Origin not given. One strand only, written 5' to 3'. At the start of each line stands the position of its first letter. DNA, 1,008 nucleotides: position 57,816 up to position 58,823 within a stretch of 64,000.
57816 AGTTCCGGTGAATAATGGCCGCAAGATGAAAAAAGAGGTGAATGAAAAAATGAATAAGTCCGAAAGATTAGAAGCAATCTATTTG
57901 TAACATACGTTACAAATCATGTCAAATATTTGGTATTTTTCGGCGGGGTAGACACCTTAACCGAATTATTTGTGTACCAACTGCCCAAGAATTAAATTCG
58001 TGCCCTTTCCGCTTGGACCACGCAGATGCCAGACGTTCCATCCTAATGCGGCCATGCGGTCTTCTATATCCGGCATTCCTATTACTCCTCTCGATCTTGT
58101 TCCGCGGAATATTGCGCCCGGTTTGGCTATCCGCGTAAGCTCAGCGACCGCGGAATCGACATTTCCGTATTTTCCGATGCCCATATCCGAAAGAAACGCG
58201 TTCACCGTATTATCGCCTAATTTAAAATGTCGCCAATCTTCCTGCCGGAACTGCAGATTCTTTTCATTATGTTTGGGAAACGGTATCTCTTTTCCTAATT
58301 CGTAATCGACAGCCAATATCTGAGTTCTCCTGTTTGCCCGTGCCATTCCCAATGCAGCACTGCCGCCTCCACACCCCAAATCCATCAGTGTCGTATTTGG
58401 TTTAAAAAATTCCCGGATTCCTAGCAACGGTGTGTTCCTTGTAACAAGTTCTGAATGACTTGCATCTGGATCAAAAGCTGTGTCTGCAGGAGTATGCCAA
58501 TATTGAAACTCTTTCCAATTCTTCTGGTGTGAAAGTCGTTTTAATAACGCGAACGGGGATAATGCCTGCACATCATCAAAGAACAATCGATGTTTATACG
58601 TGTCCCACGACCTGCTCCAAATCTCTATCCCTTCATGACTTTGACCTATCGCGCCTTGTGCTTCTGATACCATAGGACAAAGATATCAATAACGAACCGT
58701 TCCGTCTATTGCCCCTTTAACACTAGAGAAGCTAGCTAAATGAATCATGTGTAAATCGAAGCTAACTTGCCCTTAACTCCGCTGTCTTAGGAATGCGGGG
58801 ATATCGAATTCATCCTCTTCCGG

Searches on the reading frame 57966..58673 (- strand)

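Call 76: search_protein_families(library=pfam, proteins=[window:57966-58673:-], max_evalue=0.00001)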
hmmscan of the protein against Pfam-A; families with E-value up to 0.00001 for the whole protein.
window:57966-58673:- (235 aa): 3 families
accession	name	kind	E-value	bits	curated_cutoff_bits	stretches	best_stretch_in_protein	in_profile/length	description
PF08241.18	Methyltransf_11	-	1e-07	32.9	21.2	1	98-189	2-93/95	Methyltransferase domain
PF13847.12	Methyltransf_31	-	3.6e-07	30.4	27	1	91-190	2-108/145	Methyltransferase domain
PF13649.12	Methyltransf_25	-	2.7e-06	28.4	27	1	97-186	2-96/97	Methyltransferase domain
